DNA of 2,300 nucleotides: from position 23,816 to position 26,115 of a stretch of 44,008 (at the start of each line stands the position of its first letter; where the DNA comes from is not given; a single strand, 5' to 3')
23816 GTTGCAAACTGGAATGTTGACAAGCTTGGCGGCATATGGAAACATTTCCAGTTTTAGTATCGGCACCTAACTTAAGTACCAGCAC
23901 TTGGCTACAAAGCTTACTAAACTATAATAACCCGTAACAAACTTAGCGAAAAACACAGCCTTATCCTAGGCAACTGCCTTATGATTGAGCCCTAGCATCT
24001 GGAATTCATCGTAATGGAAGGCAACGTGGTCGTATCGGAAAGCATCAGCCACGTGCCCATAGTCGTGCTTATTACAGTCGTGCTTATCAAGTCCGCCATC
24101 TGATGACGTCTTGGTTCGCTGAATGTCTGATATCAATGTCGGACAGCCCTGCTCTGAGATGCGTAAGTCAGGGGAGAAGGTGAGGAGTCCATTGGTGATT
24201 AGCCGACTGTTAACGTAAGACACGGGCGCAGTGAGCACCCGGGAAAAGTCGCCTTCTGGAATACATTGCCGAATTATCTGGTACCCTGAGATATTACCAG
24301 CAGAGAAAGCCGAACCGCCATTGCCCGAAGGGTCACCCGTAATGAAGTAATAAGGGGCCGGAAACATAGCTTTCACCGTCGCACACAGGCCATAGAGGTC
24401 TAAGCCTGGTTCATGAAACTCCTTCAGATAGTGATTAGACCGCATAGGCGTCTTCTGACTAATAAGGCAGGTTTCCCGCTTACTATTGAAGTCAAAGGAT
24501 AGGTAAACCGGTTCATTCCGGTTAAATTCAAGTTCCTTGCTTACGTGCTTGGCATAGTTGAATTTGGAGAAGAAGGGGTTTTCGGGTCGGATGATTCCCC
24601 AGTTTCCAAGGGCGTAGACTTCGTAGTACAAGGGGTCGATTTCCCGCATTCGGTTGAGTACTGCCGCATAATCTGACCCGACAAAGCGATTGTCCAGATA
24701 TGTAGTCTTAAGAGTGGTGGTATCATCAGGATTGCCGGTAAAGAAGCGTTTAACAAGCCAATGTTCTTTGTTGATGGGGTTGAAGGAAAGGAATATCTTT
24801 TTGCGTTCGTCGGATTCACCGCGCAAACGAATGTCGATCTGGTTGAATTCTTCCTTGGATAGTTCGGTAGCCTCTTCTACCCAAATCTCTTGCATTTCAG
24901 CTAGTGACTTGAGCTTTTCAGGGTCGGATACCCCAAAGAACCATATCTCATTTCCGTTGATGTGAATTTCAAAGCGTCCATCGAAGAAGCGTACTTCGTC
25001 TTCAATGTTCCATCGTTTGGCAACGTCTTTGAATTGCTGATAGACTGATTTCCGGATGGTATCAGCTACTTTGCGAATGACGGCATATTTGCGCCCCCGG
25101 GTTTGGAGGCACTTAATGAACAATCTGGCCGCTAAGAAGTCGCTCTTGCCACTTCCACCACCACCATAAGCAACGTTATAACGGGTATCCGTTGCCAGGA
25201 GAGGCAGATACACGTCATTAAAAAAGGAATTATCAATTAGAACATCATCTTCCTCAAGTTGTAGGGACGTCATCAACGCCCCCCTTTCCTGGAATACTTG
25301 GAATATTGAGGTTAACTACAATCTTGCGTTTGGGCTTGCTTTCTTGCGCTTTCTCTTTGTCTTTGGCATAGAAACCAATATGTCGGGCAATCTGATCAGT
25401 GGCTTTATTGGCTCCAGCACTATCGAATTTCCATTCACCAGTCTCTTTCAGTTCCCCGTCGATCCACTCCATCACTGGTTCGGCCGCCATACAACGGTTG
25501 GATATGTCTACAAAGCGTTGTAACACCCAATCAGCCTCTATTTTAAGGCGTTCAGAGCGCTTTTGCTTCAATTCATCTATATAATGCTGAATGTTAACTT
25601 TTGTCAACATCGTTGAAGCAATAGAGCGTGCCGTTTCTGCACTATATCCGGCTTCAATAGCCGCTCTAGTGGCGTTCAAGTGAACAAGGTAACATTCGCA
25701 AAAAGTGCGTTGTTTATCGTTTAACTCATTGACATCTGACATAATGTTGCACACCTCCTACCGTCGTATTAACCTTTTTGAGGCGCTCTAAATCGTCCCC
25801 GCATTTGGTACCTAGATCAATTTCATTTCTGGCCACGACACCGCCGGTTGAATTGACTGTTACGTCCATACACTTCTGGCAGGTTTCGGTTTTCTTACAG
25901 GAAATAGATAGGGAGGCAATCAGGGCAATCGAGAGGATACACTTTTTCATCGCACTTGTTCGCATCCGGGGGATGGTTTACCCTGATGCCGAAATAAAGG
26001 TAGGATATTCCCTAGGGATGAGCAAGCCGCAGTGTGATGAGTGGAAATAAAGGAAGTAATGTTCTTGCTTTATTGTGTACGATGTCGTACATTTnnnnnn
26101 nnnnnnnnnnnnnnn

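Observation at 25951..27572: AT-rich five-gene island on the opposite strand, wedged between the capsid gene and terS, led by an XRE regulator tightly coupled to an unknown 132-aa protein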

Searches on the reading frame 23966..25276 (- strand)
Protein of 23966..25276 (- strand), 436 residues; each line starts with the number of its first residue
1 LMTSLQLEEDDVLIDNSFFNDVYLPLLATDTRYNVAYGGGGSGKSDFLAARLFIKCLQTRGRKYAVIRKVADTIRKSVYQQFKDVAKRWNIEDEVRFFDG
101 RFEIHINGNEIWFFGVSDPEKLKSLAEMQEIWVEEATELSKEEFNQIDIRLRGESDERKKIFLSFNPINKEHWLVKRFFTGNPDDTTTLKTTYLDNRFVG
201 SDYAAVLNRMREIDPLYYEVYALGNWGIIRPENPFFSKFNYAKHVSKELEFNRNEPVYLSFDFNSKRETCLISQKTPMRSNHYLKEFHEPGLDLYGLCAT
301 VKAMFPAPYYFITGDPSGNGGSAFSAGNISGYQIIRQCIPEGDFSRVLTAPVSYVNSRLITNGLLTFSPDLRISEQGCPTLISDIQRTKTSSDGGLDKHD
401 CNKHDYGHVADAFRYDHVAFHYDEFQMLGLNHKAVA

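Call 18: find_related_loci(query=window:23966-25276:-, collection=viral_contigs, flank=10000)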
Query window:23966-25276:- (436 aa) in viral_contigs; peptide patterns used: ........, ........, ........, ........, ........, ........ (x = any residue, [..] = any of these).
9 stretches matched a pattern; 3 encode a relative of the query (tblastn E <= 1e-3); 3 distinct loci.
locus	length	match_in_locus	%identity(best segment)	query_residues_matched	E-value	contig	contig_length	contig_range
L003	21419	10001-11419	27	32-436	2e-32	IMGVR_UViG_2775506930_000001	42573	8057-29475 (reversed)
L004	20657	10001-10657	33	23-239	9e-31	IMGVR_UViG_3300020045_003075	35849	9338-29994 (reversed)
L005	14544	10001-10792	26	18-229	8e-23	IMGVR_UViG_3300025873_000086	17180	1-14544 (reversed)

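Call 86: find_related_loci(query=A3, collection=metagenome_contigs, flank=7000)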
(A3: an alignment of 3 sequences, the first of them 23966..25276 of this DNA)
Query A3 (436 aa) in metagenome_contigs; peptide patterns used: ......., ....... (x = any residue, [..] = any of these).
188 stretches matched a pattern; 2 encode a relative of the query (tblastn E <= 1e-3); 2 distinct loci.
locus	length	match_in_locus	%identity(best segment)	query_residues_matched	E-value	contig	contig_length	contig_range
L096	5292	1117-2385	33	11-415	2e-60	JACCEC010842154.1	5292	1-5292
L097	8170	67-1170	33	66-415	1e-52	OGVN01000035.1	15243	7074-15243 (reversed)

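Call 87: find_related_loci(query=A3, collection=viral_contigs, flank=7000)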
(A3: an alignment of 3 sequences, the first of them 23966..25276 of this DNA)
Query A3 (436 aa) in viral_contigs; peptide patterns used: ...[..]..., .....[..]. (x = any residue, [..] = any of these).
133 stretches matched a pattern; 5 encode a relative of the query (tblastn E <= 1e-3); 5 distinct loci.
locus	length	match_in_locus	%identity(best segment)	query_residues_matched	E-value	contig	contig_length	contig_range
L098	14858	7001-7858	27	27-302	7e-16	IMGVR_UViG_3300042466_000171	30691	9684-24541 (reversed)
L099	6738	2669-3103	26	49-198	2e-7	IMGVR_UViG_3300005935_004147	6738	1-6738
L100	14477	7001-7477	25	121-256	2e-7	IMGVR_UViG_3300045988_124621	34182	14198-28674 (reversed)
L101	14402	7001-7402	25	121-239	1e-6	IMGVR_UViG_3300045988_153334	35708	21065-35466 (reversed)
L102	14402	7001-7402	24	121-239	4e-6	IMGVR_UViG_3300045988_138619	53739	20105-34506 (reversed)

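Call 92: search_protein_families(library=phrogs, proteins=[window:23966-25276:-], max_evalue=0.001)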
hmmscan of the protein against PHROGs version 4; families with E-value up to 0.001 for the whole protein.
window:23966-25276:- (436 aa): 5 families
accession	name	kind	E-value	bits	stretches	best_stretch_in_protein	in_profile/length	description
phrog_3717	-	head and packaging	9.2e-59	200.2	1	19-269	11-264/277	terminase large subunit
phrog_2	-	head and packaging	1.3e-42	147.6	1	24-419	275-591/807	terminase large subunit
phrog_22023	-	unknown function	1.9e-12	48.7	1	147-263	8-124/153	-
phrog_979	-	head and packaging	3.6e-11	43.5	1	28-175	163-311/642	terminase large subunit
phrog_8711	-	head and packaging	1.8e-09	38.5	1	15-89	9-83/89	terminase large subunit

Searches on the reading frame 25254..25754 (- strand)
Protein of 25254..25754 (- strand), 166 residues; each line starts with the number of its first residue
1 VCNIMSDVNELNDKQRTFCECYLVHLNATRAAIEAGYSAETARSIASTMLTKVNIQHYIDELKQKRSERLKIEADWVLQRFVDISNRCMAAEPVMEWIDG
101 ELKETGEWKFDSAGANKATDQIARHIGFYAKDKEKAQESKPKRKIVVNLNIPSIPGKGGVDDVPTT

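Call 5: search_protein_families(library=pfam, proteins=[window:25254-25754:-], max_evalue=0.1)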
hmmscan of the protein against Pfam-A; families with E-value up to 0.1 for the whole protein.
window:25254-25754:- (166 aa): 1 family
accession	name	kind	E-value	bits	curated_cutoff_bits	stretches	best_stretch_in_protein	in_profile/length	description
PF03592.21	Terminase_2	-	4.3e-29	102.4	26.1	1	11-139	1-123/141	Terminase small subunit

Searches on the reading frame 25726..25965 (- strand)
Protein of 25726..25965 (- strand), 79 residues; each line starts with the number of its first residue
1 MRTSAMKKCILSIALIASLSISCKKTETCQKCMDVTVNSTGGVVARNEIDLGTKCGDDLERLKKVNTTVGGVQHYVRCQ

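Call 5: search_protein_families(library=pfam, proteins=[window:25726-25965:-], max_evalue=0.1)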
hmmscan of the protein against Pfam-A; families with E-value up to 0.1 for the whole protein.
window:25726-25965:- (79 aa): 0 families

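Call 6: search_protein_families(library=phrogs, proteins=[window:25726-25965:-], max_evalue=0.01)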
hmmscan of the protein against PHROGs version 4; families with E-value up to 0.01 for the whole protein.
window:25726-25965:- (79 aa): 0 families

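Call 7: search_protein_families(library=padloc, proteins=[window:25726-25965:-], max_evalue=0.1)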
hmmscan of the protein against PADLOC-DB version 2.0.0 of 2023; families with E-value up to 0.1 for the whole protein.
window:25726-25965:- (79 aa): 2 families
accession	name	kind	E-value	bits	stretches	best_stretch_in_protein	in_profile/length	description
PDLC04278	PDC-M02A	-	0.02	12.9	1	14-58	19-65/167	-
PDLC04297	PDC-M02A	-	0.03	12.1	1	14-58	17-63/165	-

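Call 24: search_protein_families(library=ncbifam, proteins=[window:25726-25965:-], max_evalue=0.01)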
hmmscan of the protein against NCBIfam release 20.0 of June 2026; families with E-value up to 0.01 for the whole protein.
window:25726-25965:- (79 aa): 0 families

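Call 94: find_related_loci(query=window:25726-25965:-, collection=viral_contigs, flank=4000)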
Query window:25726-25965:- (79 aa) in viral_contigs; peptide patterns used: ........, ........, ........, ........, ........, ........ (x = any residue, [..] = any of these).
15 stretches matched a pattern, but none encodes a relative of the query by tblastn (E <= 1e-3).
